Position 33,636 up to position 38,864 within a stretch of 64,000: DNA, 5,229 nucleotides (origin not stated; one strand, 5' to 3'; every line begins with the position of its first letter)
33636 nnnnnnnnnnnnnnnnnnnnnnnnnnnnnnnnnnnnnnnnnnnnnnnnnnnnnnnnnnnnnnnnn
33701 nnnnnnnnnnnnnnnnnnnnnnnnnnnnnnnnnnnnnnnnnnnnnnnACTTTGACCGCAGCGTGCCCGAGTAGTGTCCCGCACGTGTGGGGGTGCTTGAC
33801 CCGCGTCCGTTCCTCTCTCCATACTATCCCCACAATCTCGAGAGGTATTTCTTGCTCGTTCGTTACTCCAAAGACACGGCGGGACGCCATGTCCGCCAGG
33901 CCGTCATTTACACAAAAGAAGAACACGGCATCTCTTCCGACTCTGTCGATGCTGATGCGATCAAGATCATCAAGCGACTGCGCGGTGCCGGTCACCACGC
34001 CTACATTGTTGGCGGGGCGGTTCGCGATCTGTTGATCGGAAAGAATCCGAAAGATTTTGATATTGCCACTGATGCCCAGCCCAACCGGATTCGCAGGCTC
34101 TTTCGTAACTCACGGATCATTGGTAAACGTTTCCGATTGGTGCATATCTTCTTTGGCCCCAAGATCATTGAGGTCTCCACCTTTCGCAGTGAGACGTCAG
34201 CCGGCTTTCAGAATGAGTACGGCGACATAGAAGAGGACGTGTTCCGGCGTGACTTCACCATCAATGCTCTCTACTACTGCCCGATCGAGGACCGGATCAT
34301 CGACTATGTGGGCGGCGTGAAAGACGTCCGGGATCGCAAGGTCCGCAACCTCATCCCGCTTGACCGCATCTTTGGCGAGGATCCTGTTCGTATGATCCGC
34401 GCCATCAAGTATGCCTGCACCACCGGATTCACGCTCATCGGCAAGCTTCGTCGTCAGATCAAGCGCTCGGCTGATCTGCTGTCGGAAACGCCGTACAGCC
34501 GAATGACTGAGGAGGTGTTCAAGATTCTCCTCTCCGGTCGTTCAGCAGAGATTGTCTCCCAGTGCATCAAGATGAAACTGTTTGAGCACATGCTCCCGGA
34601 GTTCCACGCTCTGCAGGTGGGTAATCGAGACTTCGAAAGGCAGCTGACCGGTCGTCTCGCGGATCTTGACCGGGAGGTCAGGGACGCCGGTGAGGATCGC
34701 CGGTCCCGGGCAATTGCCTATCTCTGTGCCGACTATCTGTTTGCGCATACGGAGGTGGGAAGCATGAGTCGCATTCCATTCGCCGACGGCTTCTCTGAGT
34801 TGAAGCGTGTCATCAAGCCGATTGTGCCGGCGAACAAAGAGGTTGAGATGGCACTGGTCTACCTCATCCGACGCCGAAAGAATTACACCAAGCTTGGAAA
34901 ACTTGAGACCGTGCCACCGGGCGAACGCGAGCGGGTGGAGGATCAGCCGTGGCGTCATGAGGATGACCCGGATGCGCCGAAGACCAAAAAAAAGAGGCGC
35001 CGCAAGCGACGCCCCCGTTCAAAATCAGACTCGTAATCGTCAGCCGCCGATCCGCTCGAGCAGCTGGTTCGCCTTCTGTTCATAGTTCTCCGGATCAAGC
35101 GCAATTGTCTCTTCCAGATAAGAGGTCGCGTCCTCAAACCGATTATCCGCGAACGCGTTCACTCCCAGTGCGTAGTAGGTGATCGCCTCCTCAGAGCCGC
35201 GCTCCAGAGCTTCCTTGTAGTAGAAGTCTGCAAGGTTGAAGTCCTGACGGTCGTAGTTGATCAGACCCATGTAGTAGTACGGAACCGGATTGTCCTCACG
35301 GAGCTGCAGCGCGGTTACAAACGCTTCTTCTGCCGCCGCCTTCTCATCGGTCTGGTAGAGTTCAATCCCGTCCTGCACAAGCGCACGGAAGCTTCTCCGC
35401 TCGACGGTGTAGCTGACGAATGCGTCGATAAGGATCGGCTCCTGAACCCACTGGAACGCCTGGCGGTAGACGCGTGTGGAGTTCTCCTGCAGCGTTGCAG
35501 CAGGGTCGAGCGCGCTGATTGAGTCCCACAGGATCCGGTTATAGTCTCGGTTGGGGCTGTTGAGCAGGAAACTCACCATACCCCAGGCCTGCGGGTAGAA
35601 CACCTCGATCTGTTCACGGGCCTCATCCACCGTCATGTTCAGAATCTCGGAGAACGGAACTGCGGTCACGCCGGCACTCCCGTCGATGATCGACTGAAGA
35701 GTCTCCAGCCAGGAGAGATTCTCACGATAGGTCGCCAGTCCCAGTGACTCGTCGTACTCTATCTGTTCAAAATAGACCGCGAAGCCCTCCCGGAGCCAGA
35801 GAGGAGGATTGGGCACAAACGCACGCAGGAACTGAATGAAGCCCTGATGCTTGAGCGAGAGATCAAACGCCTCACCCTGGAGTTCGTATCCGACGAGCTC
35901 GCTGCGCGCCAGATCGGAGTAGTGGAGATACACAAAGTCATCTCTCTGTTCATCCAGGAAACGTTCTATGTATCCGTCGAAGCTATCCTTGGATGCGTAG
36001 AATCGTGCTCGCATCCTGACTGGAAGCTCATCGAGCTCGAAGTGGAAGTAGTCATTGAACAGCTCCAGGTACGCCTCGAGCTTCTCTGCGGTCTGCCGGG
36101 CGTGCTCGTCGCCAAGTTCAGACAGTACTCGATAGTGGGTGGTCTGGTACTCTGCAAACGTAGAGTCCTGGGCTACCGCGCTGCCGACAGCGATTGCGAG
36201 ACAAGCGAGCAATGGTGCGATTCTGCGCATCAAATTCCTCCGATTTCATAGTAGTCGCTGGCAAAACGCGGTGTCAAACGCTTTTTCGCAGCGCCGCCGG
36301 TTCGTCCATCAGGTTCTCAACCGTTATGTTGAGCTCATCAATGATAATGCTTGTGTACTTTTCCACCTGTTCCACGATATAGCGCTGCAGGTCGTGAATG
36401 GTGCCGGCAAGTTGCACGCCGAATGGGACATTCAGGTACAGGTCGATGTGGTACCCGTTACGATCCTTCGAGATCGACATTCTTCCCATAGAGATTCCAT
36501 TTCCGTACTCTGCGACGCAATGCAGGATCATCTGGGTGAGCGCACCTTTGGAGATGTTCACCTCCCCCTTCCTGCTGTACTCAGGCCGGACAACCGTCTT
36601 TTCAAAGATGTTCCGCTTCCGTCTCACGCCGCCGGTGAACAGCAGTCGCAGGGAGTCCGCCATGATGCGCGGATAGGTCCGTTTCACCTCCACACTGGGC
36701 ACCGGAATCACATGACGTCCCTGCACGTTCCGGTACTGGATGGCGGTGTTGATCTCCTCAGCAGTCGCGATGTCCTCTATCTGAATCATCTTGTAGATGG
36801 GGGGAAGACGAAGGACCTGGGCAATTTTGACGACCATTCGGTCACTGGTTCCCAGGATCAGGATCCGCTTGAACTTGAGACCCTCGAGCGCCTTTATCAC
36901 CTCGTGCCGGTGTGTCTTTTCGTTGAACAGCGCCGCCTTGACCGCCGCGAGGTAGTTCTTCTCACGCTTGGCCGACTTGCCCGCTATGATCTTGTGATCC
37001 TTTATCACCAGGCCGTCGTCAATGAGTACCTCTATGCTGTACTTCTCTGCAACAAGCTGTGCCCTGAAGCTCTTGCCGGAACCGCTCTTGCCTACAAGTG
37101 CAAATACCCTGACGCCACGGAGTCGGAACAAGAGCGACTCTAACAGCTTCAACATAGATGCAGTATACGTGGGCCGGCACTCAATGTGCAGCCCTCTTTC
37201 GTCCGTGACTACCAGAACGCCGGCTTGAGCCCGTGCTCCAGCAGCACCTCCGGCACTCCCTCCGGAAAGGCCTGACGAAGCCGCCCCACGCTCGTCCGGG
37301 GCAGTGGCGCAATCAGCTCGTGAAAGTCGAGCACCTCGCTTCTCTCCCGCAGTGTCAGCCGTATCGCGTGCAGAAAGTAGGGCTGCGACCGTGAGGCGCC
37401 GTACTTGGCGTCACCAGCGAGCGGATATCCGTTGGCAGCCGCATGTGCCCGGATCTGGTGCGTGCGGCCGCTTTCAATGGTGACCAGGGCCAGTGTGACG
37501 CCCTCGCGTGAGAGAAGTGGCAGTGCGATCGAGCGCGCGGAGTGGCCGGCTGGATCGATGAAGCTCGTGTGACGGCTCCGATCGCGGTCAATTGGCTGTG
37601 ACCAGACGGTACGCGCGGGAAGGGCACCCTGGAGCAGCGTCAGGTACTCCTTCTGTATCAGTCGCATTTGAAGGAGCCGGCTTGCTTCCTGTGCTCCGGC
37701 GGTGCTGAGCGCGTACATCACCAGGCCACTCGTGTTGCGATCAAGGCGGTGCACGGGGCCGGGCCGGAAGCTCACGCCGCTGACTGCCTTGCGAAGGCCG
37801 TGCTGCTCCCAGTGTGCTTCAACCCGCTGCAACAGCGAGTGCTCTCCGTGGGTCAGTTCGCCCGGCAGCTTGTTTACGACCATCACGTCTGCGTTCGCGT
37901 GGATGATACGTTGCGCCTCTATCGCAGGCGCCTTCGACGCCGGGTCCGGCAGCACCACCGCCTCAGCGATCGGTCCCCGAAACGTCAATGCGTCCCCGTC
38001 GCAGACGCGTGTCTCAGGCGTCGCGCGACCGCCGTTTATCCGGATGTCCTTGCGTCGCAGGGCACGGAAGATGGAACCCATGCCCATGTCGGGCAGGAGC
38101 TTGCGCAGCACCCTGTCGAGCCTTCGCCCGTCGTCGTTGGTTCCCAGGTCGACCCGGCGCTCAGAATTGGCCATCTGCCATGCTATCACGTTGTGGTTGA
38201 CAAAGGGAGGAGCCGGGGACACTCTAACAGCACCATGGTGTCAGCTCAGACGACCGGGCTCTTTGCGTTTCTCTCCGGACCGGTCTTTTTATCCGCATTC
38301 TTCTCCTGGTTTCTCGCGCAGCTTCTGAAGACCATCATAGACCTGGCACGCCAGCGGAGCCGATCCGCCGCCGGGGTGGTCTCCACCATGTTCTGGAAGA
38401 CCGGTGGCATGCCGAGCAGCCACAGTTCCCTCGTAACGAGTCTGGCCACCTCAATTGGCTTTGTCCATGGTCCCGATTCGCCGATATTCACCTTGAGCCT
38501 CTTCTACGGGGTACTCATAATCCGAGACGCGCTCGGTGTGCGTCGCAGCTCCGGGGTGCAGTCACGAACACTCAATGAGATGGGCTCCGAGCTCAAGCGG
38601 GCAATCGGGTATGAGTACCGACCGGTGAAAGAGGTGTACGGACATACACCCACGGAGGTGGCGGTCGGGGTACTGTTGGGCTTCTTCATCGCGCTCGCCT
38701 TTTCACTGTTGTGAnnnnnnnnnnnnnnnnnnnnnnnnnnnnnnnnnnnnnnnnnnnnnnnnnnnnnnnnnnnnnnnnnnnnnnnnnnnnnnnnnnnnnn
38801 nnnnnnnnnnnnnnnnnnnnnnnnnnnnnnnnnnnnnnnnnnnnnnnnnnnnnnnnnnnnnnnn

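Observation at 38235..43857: Rnf-type cluster with only rnfC-D-E-A: no rnfG or rnfB, and a 505-aa unknown membrane protein coupled in front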

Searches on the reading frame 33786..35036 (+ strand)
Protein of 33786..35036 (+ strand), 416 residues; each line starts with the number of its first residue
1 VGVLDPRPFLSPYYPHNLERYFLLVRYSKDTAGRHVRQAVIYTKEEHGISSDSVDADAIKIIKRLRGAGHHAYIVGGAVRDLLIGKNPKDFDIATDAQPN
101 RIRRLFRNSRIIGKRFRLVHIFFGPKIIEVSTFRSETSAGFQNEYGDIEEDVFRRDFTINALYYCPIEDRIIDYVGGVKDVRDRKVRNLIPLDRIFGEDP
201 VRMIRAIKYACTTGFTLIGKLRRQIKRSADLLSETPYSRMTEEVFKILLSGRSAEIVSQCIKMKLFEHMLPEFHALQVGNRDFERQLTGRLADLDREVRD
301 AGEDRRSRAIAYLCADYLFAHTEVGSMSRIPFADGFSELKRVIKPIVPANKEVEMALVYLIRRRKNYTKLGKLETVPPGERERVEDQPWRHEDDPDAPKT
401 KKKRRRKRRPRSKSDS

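Call 51: search_protein_families(library=pfam, proteins=[window:33786-35036:+], max_evalue=0.000001)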
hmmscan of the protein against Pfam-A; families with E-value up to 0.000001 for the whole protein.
window:33786-35036:+ (416 aa): 2 families
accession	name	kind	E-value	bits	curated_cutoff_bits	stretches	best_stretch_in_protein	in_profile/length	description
PF01743.26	PolyA_pol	-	7.2e-37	127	23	1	72-187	1-126/126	Poly A polymerase head domain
PF12627.12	PolyA_pol_RNAbd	-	2e-10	40.7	22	1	214-275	1-62/64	Probable RNA and SrmB- binding site of polymerase A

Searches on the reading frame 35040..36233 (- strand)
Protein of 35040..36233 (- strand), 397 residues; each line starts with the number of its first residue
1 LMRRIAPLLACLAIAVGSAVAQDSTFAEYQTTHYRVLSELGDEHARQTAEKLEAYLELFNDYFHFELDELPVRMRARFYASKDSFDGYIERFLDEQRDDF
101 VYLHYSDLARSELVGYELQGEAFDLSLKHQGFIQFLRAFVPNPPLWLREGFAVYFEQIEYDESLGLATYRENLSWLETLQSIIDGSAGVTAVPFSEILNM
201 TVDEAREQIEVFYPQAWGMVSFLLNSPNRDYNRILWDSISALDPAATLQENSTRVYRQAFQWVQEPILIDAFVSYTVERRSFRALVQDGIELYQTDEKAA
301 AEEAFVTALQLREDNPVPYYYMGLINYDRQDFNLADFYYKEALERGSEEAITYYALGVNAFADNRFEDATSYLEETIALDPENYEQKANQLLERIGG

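Call 51: search_protein_families(library=pfam, proteins=[window:35040-36233:-], max_evalue=0.000001)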
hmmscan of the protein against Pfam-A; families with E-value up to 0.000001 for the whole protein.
window:35040-36233:- (397 aa): 2 families
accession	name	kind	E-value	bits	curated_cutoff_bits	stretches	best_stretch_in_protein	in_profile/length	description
PF07719.23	TPR_2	-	1.6e-11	43.9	27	0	351-383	2-34/34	Tetratricopeptide repeat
PF00515.34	TPR_1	-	1.8e-09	37.4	27.8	0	350-383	1-34/34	Tetratricopeptide repeat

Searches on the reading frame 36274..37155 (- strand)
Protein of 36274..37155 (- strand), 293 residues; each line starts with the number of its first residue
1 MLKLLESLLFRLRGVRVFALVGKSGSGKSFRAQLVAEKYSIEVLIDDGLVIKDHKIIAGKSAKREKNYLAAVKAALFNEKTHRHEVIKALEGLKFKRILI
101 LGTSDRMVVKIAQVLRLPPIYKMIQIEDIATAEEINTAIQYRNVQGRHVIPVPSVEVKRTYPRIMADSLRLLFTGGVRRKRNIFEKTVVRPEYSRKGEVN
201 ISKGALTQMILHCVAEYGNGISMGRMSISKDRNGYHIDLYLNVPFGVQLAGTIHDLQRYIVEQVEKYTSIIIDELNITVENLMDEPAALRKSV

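Call 52: search_protein_families(library=pfam, proteins=[window:36274-37155:-], max_evalue=0.000001)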
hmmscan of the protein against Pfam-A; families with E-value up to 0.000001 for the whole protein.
window:36274-37155:- (293 aa): 1 family
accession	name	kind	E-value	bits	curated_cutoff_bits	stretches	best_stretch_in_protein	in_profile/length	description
PF03780.18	Asp23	-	1.5e-07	32.2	28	0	228-282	52-107/108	Asp23 family, cell envelope-related function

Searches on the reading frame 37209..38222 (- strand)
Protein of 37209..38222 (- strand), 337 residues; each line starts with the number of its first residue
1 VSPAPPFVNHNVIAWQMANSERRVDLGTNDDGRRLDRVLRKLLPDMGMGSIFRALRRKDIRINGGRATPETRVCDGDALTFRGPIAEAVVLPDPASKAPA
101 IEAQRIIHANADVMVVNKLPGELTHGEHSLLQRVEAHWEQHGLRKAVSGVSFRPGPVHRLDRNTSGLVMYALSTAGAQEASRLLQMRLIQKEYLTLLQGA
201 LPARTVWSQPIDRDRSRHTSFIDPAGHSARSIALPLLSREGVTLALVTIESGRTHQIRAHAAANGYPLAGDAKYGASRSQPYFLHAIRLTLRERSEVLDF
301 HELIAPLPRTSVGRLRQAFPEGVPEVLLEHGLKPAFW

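Call 52: search_protein_families(library=pfam, proteins=[window:37209-38222:-], max_evalue=0.000001)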
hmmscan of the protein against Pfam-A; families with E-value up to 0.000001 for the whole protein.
window:37209-38222:- (337 aa): 1 family
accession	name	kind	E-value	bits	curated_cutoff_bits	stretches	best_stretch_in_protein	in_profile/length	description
PF00849.27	PseudoU_synth_2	-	5.7e-23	82.2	26.8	1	112-263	1-152/152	RNA pseudouridylate synthase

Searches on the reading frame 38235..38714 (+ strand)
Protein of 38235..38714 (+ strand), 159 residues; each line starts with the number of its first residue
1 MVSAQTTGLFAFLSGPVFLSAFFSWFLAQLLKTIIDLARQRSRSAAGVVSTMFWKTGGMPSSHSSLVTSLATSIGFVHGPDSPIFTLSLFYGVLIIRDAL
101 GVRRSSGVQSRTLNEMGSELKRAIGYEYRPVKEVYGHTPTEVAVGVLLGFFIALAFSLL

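Call 3: search_protein_families(library=pfam, proteins=[window:38235-38714:+], max_evalue=0.01)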
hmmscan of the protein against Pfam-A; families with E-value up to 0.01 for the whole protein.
window:38235-38714:+ (159 aa): 2 families
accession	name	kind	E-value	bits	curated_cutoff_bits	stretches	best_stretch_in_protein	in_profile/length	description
PF02681.20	DUF212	-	3.7e-40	137.5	26.5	1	16-152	4-126/126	Divergent PAP2 family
PF01569.27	PAP2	-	0.0046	17.1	27.2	0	135-156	100-121/130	PAP2 superfamily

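Call 4: search_protein_families(library=ncbifam, proteins=[window:38235-38714:+], max_evalue=0.01)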
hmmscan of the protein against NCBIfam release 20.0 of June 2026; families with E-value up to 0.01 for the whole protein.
window:38235-38714:+ (159 aa): 0 families
